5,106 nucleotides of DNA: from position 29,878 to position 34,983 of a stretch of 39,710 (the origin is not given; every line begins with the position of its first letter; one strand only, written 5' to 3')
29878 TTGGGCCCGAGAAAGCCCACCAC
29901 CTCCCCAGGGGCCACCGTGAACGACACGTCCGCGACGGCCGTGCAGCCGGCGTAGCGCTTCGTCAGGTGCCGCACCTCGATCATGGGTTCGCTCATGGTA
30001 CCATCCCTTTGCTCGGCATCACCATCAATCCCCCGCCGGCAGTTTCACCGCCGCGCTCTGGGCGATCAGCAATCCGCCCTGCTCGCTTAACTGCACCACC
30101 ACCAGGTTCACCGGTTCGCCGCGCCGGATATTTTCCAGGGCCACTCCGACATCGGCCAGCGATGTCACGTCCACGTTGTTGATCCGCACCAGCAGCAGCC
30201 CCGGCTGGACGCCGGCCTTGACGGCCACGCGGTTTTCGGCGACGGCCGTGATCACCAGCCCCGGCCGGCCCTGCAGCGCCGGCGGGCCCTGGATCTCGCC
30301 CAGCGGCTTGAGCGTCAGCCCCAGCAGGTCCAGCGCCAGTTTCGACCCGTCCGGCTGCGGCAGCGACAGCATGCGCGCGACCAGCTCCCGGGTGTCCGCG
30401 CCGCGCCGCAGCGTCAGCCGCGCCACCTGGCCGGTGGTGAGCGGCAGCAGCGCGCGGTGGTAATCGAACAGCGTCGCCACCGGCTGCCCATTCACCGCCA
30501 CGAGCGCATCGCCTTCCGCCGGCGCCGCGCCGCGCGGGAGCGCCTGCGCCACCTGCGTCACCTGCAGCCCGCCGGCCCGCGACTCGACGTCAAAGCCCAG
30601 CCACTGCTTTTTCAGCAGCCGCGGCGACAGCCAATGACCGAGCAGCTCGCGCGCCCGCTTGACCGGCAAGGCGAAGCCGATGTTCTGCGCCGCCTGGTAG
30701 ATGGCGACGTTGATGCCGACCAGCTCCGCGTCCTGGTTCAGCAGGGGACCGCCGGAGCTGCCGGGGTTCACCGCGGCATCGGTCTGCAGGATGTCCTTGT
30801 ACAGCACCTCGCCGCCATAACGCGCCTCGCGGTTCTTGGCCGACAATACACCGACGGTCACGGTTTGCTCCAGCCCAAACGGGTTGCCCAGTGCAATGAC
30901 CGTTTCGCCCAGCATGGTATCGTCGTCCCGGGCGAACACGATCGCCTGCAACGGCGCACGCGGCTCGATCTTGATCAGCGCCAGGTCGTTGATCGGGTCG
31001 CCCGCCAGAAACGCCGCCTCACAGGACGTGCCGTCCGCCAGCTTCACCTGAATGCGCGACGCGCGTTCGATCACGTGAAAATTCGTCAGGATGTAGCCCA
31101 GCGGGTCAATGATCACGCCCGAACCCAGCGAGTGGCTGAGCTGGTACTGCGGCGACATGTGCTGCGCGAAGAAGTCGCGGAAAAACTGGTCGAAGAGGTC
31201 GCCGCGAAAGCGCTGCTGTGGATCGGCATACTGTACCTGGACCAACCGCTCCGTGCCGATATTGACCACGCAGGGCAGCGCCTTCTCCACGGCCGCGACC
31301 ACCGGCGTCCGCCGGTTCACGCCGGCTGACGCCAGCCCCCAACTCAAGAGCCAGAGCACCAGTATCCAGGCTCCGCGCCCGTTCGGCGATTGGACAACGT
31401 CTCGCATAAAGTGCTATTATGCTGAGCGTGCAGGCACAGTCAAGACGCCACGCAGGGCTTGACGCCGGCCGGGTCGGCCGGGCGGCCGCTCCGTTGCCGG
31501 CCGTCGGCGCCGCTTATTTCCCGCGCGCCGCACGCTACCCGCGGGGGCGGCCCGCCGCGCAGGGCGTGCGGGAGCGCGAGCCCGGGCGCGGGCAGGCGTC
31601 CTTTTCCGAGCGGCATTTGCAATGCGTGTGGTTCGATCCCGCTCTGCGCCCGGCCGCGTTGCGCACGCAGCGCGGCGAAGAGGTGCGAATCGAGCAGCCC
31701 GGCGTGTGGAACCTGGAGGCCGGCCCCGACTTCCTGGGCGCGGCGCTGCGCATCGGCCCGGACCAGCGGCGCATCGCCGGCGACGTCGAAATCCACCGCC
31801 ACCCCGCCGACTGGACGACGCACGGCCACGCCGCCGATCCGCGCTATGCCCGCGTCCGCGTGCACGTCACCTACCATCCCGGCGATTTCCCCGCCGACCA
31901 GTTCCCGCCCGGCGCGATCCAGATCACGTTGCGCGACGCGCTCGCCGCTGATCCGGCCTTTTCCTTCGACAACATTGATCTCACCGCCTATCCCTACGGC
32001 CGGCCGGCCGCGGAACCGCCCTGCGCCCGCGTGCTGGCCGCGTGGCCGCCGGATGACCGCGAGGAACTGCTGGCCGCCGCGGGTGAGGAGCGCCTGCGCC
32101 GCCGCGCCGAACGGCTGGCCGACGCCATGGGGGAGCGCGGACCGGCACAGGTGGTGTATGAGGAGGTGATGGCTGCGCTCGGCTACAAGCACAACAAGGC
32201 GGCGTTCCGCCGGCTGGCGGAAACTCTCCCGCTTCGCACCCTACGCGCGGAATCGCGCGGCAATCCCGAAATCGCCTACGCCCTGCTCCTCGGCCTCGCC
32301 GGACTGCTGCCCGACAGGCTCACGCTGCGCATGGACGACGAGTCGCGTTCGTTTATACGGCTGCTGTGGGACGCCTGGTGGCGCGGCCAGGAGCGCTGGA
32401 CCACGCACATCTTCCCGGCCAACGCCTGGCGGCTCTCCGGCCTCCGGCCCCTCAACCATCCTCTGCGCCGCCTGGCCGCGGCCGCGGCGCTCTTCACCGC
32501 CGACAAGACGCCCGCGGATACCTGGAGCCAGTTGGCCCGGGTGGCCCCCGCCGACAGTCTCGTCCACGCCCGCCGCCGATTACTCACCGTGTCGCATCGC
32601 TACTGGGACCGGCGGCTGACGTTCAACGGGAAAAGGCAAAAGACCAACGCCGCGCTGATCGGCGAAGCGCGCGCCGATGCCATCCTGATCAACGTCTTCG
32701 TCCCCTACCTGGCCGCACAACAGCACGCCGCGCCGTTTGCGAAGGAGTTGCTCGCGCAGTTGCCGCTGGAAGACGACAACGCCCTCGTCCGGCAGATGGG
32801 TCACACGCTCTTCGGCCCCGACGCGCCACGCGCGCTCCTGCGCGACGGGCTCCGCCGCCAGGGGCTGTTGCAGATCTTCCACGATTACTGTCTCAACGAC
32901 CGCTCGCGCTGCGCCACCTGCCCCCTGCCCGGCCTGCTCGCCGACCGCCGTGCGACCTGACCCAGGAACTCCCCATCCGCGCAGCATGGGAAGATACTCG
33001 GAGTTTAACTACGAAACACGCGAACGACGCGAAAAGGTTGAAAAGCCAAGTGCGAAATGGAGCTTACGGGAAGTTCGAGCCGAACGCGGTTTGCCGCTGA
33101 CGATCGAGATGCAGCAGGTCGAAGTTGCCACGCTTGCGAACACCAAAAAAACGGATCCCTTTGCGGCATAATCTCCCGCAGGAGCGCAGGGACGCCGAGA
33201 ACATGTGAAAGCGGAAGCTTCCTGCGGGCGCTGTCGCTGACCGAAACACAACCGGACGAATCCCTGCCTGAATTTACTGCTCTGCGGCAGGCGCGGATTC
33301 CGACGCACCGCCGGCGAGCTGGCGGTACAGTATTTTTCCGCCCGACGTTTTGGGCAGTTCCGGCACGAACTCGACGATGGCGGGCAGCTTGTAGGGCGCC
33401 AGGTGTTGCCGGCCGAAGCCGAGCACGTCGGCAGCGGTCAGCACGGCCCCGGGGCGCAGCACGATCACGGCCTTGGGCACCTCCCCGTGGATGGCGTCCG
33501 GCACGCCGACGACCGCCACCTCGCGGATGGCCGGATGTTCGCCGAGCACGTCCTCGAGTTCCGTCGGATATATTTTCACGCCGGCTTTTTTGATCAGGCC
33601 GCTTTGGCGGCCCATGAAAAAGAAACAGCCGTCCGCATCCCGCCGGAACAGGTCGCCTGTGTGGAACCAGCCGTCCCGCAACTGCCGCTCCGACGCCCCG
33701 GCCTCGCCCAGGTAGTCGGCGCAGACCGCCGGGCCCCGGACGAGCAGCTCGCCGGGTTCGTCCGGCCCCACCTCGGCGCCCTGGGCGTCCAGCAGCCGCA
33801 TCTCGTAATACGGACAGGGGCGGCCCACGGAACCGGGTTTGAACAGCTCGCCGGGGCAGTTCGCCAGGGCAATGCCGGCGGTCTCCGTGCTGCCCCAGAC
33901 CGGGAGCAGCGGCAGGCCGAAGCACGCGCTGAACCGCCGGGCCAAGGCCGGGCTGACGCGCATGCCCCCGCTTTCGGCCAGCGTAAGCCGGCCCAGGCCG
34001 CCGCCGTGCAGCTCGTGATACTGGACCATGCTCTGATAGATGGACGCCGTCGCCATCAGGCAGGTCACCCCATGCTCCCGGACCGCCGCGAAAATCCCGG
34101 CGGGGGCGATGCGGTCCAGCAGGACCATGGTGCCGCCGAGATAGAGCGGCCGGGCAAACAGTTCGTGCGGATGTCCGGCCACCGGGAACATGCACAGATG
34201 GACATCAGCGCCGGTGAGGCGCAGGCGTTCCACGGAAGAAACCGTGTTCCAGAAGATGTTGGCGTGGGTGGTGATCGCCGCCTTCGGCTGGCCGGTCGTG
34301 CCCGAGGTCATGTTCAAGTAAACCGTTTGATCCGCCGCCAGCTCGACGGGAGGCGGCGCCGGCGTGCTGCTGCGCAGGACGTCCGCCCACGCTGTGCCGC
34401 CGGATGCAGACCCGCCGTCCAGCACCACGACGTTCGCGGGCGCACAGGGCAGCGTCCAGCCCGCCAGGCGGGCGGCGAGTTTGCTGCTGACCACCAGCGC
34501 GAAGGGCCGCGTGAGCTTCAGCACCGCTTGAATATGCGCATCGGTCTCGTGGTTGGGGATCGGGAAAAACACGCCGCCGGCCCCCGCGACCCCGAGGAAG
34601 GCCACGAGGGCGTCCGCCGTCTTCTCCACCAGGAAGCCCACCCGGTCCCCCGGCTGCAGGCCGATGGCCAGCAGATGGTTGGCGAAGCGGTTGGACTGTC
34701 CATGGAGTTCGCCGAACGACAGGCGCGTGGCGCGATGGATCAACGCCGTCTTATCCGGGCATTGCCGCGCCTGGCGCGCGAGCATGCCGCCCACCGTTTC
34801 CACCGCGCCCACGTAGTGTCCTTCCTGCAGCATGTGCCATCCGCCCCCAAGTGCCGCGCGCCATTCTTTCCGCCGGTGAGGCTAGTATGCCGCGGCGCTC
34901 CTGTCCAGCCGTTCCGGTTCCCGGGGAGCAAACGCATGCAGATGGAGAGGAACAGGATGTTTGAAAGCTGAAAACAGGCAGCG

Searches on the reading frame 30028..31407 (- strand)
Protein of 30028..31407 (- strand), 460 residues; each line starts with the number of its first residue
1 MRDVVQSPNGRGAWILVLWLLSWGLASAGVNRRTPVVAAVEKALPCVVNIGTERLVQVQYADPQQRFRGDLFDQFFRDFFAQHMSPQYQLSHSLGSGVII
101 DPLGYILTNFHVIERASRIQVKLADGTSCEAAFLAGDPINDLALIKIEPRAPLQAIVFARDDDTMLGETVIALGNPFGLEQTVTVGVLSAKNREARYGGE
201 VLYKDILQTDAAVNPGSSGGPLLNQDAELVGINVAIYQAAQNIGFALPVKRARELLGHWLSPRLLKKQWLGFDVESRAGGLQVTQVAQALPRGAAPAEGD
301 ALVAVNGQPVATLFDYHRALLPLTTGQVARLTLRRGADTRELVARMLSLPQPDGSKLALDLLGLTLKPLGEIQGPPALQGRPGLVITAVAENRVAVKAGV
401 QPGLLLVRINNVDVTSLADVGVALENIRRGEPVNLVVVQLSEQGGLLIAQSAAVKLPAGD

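Call 79: search_protein_families(library=pfam, proteins=[window:30028-31407:-], max_evalue=0.0001)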
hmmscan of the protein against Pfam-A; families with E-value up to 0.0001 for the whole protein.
window:30028-31407:- (460 aa): 6 families
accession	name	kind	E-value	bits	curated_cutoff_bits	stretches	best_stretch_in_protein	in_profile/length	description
PF13365.12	Trypsin_2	-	7.5e-31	108.2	27.6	1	95-232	1-144/144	Trypsin-like peptidase domain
PF00089.32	Trypsin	-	6.4e-17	62.5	20.6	1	85-253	11-217/220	Trypsin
PF13180.12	PDZ_2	-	6.1e-13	49.3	27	1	270-342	3-76/80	PDZ domain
PF17820.7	PDZ_6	-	1.3e-10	41.3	27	1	385-438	1-53/54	PDZ domain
PF00595.29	PDZ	-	4.4e-09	37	23.2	0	373-437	23-80/81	PDZ domain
PF14685.13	PDZ_Tricorn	-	6.6e-05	23.3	25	0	292-341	36-85/88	Tricorn protease PDZ domain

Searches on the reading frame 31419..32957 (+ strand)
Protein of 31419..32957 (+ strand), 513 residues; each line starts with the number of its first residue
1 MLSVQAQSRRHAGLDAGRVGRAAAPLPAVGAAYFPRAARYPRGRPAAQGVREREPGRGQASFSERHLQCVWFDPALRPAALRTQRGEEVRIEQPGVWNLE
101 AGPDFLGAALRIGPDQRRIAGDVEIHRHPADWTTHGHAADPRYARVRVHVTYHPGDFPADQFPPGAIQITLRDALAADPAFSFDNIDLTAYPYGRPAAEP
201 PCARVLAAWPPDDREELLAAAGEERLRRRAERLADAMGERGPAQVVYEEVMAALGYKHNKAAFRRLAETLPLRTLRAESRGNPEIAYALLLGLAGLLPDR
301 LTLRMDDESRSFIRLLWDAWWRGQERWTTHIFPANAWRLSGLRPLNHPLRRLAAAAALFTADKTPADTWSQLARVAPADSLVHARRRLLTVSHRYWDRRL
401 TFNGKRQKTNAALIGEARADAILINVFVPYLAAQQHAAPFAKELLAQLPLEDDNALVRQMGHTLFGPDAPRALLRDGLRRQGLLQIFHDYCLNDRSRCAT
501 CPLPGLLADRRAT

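Call 79: search_protein_families(library=pfam, proteins=[window:31419-32957:+], max_evalue=0.0001)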
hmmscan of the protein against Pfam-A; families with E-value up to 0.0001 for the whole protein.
window:31419-32957:+ (513 aa): 1 family
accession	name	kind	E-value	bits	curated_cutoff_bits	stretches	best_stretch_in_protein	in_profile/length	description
PF11013.13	DUF2851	-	6.1e-56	190.5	25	1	64-436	1-351/375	Protein of unknown function (DUF2851)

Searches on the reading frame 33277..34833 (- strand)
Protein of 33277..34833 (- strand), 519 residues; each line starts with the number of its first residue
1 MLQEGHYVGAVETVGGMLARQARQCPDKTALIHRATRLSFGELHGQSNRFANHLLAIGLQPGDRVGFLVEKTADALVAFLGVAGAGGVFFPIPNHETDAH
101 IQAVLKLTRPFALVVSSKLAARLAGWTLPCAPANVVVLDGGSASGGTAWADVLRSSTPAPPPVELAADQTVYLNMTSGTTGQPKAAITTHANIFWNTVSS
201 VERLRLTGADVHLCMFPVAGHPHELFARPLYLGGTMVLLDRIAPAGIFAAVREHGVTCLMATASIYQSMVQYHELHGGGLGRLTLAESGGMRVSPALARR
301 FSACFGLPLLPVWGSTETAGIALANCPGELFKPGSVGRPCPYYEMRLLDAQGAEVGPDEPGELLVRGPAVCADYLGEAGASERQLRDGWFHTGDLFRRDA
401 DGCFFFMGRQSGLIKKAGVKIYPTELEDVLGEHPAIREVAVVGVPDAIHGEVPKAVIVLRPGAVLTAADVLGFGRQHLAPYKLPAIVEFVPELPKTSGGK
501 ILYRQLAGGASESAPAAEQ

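Call 79: search_protein_families(library=pfam, proteins=[window:33277-34833:-], max_evalue=0.0001)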
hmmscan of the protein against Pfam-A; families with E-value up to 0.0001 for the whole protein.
window:33277-34833:- (519 aa): 2 families
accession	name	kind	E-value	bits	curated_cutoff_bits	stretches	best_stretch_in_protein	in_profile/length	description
PF00501.34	AMP-binding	-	4.3e-74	250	29.9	1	19-375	2-384/384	AMP-binding enzyme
PF13193.12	AMP-binding_C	-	4.6e-21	76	24.5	1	425-500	1-76/76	AMP-binding enzyme C-terminal domain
